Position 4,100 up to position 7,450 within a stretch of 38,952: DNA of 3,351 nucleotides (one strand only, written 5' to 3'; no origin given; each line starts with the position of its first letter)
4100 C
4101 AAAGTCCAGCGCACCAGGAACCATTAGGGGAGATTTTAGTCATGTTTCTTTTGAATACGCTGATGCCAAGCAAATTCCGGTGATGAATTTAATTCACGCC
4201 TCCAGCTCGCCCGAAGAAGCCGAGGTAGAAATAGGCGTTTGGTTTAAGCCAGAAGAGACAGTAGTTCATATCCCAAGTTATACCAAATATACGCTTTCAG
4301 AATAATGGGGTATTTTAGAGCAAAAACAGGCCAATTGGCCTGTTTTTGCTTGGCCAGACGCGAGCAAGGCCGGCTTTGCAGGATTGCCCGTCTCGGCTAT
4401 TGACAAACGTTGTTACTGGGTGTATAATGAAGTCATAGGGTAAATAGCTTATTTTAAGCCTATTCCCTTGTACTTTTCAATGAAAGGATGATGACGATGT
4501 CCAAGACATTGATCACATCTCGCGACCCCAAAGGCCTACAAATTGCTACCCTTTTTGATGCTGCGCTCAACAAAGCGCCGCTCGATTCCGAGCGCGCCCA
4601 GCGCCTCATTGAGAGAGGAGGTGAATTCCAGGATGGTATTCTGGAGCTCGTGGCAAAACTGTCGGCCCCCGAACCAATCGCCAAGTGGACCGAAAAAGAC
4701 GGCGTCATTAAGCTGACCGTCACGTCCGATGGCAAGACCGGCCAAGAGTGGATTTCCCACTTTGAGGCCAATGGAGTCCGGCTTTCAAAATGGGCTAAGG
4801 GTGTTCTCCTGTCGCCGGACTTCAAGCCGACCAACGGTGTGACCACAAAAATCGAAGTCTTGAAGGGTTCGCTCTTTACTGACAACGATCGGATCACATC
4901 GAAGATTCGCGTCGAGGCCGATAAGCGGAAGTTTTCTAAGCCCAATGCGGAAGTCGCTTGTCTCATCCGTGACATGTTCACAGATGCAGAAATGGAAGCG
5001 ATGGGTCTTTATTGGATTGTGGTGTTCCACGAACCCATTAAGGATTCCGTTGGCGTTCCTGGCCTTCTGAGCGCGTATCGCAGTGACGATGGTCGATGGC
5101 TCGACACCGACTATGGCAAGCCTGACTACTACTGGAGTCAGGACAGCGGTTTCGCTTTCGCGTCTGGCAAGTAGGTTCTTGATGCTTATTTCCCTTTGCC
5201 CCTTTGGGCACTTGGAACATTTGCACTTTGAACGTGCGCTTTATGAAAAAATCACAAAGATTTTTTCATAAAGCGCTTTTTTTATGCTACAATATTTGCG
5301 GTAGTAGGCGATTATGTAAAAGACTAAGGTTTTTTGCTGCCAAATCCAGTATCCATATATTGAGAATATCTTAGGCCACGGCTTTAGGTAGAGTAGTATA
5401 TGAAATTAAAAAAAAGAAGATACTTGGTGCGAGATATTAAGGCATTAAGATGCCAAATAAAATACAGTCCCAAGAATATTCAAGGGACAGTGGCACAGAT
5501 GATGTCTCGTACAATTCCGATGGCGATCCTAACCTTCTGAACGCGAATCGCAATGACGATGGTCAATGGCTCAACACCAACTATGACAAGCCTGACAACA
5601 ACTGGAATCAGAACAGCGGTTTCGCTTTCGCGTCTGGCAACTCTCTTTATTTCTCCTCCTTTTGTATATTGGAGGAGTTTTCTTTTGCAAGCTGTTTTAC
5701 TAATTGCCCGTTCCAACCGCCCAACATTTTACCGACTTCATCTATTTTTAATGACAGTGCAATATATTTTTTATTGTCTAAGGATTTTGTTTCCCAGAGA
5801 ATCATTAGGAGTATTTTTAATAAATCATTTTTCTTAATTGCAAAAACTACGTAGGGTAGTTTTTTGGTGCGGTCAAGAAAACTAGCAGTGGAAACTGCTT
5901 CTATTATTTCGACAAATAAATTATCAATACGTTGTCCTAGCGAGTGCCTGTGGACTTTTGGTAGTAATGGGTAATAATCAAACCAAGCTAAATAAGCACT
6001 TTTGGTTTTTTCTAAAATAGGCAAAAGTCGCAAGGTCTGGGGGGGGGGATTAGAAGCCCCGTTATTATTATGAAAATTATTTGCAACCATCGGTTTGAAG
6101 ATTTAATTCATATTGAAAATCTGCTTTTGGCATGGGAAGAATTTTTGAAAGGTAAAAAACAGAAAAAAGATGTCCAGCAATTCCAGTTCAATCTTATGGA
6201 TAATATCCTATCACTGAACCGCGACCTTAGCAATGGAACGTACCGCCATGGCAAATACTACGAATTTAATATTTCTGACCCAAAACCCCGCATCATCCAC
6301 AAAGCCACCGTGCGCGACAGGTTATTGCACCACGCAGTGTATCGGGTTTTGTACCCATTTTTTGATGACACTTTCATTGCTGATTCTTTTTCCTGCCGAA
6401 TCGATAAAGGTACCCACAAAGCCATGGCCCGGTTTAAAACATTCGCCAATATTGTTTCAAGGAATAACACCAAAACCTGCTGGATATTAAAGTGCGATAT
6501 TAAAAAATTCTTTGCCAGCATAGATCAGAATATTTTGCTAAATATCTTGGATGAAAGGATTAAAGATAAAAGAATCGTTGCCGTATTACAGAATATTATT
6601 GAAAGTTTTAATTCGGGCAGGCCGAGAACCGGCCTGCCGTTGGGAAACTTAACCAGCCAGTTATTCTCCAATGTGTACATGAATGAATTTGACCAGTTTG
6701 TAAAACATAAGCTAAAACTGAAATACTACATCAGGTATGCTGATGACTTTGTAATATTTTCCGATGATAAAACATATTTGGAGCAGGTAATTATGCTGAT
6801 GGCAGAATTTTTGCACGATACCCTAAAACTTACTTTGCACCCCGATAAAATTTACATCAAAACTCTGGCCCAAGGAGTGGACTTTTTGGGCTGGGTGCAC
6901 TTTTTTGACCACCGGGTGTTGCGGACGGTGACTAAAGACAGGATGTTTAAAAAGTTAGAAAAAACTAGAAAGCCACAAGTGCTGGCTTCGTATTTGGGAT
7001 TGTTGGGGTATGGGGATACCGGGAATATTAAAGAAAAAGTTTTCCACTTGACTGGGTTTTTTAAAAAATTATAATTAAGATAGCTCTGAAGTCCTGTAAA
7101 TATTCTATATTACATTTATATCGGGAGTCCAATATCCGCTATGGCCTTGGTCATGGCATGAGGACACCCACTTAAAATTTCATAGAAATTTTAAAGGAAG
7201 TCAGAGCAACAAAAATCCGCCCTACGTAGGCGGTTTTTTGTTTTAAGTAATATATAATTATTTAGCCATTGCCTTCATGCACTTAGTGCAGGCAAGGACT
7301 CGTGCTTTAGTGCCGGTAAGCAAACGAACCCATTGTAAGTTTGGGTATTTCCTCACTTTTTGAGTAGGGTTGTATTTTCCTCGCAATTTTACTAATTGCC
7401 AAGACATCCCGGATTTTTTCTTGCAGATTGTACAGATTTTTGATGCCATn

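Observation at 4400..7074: Complete diversity-generating retroelement (DGR) between ndk and rpmB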

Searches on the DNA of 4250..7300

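Call 21: search_rna_families(source=window, start=4250, end=7300, threshold=evalue, max_evalue=1)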
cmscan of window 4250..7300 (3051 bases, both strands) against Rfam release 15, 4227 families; matches with E-value up to 1: 3.
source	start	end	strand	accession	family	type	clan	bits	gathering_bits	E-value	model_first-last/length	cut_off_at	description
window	7070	7243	+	RF01859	Phe_leader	Cis-reg; leader;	-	24.9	55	0.37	1-125/125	no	Phenylalanine leader peptide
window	7208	7242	+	RF00125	IS128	Gene; sRNA;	-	20.2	80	0.46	164-198/209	no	IS128 RNA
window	7203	7287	-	RF00125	IS128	Gene; sRNA;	-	20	80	0.51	112-204/209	no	IS128 RNA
